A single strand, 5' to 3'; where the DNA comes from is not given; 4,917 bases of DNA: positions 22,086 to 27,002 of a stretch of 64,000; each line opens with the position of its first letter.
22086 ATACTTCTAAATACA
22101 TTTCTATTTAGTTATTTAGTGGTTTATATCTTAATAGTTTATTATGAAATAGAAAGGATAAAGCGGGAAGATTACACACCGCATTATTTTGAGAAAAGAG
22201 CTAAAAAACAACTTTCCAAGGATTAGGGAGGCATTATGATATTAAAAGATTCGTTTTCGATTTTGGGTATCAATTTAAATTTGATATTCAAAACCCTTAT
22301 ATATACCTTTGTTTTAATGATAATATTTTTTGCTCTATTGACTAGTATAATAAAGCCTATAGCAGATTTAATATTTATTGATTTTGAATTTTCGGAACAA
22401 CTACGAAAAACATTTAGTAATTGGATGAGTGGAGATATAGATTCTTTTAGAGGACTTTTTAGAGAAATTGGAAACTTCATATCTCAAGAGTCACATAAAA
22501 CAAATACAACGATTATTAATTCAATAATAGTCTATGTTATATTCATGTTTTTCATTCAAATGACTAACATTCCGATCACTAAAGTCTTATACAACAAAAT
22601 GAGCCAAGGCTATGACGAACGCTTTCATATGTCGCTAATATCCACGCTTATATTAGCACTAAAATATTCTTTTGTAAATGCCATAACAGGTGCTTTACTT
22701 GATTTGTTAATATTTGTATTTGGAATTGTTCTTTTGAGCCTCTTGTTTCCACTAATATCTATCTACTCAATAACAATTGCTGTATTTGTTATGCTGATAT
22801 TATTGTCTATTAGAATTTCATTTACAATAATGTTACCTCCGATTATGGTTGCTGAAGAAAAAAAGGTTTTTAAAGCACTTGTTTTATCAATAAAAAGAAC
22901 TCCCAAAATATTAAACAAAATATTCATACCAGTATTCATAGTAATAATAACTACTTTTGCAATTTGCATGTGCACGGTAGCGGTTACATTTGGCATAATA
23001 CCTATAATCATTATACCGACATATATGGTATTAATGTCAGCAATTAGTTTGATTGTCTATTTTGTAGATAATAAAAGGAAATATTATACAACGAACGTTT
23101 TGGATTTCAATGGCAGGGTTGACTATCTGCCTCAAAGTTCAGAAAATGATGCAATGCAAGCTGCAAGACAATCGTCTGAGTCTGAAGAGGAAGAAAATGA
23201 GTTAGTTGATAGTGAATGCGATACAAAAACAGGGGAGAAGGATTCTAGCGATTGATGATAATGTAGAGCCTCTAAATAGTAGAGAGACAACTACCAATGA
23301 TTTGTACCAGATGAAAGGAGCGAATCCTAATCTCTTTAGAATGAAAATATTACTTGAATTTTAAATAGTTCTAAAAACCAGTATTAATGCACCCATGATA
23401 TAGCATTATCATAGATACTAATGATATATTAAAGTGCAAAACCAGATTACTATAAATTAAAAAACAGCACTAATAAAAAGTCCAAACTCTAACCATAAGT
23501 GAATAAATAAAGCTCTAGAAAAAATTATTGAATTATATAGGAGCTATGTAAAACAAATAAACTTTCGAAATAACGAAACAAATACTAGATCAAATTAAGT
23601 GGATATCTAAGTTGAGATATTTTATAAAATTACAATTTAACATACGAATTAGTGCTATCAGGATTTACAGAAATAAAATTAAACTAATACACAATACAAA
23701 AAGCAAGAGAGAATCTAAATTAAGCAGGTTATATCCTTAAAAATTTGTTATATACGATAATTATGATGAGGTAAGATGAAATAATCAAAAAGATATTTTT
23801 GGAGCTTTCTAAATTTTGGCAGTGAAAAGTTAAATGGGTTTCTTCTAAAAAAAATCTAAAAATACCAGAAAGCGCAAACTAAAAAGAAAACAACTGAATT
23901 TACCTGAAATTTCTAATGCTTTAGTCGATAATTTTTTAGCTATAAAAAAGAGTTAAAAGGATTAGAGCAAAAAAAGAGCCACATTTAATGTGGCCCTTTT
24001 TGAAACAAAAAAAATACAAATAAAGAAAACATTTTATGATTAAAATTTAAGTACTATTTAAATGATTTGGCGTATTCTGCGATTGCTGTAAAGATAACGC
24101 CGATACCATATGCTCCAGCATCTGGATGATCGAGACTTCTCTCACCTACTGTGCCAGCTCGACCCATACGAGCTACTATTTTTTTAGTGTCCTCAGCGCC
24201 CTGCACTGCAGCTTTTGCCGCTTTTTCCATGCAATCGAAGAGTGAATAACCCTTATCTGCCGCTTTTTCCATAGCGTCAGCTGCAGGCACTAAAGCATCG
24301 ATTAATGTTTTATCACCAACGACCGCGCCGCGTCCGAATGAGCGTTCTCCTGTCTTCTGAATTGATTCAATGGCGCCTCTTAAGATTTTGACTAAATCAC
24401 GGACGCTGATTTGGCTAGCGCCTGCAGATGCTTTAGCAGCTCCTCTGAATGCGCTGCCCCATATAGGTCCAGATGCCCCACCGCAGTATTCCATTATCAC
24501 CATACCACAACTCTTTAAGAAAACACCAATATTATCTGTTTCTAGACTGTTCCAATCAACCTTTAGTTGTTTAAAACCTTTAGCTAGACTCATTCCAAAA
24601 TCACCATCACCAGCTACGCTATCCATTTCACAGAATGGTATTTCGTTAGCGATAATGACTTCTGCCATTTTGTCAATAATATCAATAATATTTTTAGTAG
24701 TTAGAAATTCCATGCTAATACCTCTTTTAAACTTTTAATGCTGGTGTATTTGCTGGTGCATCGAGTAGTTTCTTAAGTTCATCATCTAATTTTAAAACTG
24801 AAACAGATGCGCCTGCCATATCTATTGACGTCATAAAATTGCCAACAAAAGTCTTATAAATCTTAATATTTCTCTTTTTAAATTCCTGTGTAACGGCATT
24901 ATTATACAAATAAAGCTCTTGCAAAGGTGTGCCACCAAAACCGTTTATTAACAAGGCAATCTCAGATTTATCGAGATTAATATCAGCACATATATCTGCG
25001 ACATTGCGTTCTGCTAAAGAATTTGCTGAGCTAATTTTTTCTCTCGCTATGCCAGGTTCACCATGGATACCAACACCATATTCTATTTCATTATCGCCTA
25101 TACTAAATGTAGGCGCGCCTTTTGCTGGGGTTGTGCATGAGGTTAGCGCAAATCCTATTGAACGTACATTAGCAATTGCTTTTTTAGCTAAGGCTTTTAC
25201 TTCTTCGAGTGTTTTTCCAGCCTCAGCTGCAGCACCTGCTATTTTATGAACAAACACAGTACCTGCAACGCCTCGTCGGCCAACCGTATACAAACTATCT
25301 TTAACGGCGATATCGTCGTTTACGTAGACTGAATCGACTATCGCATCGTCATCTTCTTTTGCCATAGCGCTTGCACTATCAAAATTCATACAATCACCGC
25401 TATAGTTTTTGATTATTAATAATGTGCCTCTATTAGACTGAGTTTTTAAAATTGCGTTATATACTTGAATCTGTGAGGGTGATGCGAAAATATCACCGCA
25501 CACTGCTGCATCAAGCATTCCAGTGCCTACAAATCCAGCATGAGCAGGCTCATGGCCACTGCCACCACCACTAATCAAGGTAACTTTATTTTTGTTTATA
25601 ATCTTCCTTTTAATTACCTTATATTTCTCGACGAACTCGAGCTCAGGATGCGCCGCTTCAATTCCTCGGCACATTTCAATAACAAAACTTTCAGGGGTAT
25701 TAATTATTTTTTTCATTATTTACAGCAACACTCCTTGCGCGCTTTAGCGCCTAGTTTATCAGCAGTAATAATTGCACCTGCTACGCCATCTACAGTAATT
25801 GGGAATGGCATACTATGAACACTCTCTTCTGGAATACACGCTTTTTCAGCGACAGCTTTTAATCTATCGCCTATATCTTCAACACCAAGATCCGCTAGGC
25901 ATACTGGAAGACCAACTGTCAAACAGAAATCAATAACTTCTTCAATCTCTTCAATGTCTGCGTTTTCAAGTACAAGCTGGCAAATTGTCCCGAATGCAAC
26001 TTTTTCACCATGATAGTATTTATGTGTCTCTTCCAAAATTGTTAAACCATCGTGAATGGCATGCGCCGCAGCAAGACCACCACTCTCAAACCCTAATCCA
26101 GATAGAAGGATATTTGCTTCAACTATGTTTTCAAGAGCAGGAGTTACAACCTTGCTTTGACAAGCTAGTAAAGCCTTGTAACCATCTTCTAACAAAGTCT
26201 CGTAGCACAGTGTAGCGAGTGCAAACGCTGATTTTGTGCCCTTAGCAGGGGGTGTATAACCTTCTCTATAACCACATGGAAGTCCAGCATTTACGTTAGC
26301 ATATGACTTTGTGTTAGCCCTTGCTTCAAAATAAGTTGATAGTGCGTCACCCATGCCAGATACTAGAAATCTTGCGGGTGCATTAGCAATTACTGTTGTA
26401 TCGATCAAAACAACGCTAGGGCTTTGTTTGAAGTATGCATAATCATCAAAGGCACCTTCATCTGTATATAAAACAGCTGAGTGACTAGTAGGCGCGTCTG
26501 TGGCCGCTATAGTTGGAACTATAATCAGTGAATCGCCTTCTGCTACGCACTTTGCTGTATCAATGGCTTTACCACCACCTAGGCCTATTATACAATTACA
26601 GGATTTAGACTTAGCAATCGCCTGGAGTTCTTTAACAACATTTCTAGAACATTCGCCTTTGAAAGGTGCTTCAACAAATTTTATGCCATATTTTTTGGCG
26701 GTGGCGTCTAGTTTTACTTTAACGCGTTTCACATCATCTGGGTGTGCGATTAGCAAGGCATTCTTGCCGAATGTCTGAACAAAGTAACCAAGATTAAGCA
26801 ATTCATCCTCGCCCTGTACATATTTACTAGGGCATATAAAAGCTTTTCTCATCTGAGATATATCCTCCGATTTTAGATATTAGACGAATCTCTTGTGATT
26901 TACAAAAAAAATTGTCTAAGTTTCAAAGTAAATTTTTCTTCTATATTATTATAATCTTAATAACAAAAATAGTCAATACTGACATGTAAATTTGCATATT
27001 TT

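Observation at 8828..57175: Giant-adhesin island: three genes of 10.6, 14.2 and 12.4 kb make up 58% of the window with no recognisable secretion or anchoring machinery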

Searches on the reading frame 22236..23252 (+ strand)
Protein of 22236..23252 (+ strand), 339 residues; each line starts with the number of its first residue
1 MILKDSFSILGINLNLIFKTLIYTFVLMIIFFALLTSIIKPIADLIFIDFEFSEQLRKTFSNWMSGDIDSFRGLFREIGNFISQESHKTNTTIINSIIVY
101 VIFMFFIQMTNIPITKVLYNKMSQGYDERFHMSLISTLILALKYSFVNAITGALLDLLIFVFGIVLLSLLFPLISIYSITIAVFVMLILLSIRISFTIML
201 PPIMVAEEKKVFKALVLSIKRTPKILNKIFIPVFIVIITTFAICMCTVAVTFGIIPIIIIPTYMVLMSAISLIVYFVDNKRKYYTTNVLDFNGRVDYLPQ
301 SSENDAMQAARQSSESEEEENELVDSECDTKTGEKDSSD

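Call 5: search_protein_families(library=pfam, proteins=[window:22236-23252:+], max_evalue=0.01)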
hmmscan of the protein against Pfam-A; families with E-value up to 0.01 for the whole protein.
window:22236-23252:+ (339 aa): 0 families

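Call 10: search_protein_families(library=ncbifam, proteins=[window:22236-23252:+], max_evalue=0.1)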
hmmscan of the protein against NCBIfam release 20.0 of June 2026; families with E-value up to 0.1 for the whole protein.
window:22236-23252:+ (339 aa): 0 families

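Call 19: find_homologous_proteins(query=window:22236-23252:+, max_evalue=0.001)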
Query window:22236-23252:+ (339 aa): 6 proteins with E <= 0.001 among 3509 candidates.
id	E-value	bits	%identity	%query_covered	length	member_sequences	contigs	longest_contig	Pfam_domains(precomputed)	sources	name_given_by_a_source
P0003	1.1e-190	651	100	92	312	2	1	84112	-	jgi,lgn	jgi:hypothetical protein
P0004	2.8e-128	446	64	100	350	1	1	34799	-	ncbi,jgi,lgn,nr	ncbi:MAG: hypothetical protein LBF68_04535 [Christensenellaceae bacterium]|jgi:hypothetical protein|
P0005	2.1e-66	243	42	94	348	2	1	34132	-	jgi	jgi:hypothetical protein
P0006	2.7e-26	111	32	84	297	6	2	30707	-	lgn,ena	-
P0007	4.7e-16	77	30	88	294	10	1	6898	-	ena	-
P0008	1.4e-15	76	29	85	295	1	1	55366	-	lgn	-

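Call 20: find_encoding_contigs(protein=P0005, flank=10000, max_places=3)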
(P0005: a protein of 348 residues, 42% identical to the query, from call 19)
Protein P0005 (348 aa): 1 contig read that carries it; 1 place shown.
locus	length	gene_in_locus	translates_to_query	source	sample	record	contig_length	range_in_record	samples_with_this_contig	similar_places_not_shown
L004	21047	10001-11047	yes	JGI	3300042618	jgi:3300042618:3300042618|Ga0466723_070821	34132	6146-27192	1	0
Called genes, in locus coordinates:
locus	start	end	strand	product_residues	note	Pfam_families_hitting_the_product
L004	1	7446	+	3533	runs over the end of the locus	PF18887:MBG_3 (weak)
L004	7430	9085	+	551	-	-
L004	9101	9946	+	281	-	-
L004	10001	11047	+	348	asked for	-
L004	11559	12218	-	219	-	PF02734:Dak2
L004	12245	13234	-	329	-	PF02733:Dak1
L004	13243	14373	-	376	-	PF00465:Fe-ADH, PF13685:Fe-ADH_2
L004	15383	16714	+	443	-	PF04107:GCS2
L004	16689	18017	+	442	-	PF03738:GSP_synth (weak)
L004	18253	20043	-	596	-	PF17297:PEPCK_N, PF00821:PEPCK_GTP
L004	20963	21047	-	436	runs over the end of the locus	PF02030:Lipoprotein_8 (weak), PF01547:SBP_bac_1, PF13416:SBP_bac_8, PF13343:SBP_bac_6 (faint)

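Call 21: find_encoding_contigs(protein=P0006, flank=10000, max_places=3)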
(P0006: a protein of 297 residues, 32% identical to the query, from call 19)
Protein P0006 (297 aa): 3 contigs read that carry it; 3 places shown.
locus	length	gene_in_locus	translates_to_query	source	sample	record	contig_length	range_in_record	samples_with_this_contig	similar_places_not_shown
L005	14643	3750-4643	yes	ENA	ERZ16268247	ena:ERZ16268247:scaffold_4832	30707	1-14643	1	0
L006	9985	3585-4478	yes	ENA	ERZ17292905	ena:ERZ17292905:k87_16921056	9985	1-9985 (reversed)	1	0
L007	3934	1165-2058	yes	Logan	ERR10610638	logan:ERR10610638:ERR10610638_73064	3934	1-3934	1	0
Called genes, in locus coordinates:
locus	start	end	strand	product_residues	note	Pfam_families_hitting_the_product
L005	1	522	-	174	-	?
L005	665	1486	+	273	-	PF05552:MS_channel_1st_1 (weak), PF00924:MS_channel_2nd, PF21082:MS_channel_3rd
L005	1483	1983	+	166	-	-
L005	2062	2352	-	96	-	-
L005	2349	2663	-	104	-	-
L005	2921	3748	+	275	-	-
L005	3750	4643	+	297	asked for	-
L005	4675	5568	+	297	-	PF02163:Peptidase_M50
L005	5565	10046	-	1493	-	PF18657:YDG (weak), PF18676:MBG_2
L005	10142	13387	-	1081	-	-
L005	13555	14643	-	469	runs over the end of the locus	PF00206:Lyase_1, PF14698:ASL_C2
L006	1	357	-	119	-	?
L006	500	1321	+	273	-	PF05552:MS_channel_1st_1 (weak), PF00924:MS_channel_2nd, PF21082:MS_channel_3rd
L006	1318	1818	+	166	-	-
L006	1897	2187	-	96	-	-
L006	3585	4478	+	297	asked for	-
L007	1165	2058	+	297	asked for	-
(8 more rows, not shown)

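Call 22: find_encoding_contigs(protein=P0008, flank=10000, max_places=3)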
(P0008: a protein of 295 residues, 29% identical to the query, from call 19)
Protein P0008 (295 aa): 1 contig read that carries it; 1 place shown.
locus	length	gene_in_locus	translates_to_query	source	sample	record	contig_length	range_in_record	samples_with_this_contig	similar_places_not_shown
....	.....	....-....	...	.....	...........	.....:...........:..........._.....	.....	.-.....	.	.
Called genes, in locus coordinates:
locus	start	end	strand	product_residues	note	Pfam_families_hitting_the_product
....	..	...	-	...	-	-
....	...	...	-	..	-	-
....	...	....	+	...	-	-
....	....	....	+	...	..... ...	-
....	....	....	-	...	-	-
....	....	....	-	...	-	-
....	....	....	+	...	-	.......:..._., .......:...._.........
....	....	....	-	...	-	-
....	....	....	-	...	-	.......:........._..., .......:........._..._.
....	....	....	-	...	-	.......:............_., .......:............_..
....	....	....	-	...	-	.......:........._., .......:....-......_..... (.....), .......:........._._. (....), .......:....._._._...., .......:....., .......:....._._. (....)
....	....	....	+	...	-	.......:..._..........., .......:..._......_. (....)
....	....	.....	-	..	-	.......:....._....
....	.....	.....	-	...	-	-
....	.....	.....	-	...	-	-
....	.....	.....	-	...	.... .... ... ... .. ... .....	-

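Call 26: find_related_loci(query=A1, collection=genome_contigs, flank=10000)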
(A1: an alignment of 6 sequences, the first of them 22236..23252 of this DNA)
Query A1 (339 aa) in genome_contigs; peptide patterns used: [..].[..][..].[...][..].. (x = any residue, [..] = any of these).
48 stretches matched a pattern; 4 encode a relative of the query (tblastn E <= 1e-3); 4 distinct loci.
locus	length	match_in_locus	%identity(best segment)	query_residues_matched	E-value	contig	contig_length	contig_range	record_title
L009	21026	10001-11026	43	1-336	1e-75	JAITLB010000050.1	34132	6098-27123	MAG: Christensenellaceae bacterium isolate Pcl387_bin85 k119_2263095, whole genome shotgun sequence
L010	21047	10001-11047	64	1-339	3e-131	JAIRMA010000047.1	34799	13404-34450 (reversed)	MAG: Christensenellaceae bacterium isolate Cc175_bin76 k119_91918, whole genome shotgun sequence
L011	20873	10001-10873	31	1-284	7e-33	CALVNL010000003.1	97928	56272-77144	MAG: uncultured Clostridia bacterium isolate BRZ_QM__bin111 genome assembly, contig: BRZ_QM__NODE_93_length_97928_cov_21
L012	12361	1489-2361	32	1-284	4e-29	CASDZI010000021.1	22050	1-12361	uncultured Christensenella sp. isolate A15_L4_384384_idba_bin.61 genome assembly, contig: A15_L4_384384_idba_bin.61.fa_s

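Call 27: search_protein_families(library=pfam, alignment_id=A1, max_evalue=5)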
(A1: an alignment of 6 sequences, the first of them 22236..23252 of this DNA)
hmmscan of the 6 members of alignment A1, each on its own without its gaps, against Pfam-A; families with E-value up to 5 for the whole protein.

A. member 1, window:22236-23252:+ (339 aa): 2 families
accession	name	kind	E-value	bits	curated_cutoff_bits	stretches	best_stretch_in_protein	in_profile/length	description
PF08693.15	SKG6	-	0.033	13.5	30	1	247-323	19-88/668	SKG6 family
PF13994.11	PgaD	-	0.43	11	27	1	22-82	19-79/148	PgaD-like protein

B. families by the number of members that match (of 6 scanned): 5 families
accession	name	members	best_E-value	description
PF08693.15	SKG6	1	0.033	SKG6 family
PF04001.18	Vhr1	1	0.22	Transcription factor Vhr1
PF13994.11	PgaD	1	0.43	PgaD-like protein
PF11712.13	Vma12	1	0.9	Endoplasmic reticulum-based factor for assembly of V-ATPase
PF25258.1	DUF7859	1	1.5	Family of unknown function (DUF7859)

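Call 111: search_protein_families(library=phrogs, proteins=[window:22236-23252:+], max_evalue=0.01)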
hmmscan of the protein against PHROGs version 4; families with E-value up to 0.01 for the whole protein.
window:22236-23252:+ (339 aa): 0 families

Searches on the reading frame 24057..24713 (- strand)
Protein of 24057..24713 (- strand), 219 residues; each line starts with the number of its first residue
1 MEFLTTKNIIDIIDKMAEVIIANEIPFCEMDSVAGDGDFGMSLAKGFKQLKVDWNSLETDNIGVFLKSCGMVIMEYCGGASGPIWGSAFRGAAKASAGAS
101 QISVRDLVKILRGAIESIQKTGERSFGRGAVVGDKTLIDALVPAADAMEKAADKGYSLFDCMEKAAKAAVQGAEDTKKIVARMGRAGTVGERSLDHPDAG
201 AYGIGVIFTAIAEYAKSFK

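Call 6: search_protein_families(library=pfam, proteins=[window:24057-24713:-], max_evalue=0.001)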
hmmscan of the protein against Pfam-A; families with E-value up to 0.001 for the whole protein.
window:24057-24713:- (219 aa): 1 family
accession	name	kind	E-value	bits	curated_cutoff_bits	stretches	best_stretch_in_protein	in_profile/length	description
PF02734.22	Dak2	-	1.7e-47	162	27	1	34-213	2-174/174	DAK2 domain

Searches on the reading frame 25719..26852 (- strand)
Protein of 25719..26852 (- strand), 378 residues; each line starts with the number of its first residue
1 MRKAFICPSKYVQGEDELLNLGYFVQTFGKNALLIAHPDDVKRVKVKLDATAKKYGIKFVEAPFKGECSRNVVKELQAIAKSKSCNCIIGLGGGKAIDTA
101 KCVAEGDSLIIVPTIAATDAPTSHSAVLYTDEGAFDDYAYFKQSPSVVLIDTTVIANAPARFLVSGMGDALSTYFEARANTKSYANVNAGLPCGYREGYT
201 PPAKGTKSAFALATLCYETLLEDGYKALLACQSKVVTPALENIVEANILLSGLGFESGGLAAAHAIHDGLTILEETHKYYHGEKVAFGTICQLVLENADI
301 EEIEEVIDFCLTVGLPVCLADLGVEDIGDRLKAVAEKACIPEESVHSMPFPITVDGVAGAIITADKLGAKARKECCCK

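Call 6: search_protein_families(library=pfam, proteins=[window:25719-26852:-], max_evalue=0.001)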
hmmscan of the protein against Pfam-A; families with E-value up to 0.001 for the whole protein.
window:25719-26852:- (378 aa): 2 families
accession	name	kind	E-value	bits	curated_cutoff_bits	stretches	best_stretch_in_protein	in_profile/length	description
PF00465.25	Fe-ADH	-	1.9e-25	89.8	31.3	1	8-152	1-168/168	Iron-containing alcohol dehydrogenase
PF13685.12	Fe-ADH_2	-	1.2e-16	61.5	28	1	27-159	17-149/149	Iron-containing alcohol dehydrogenase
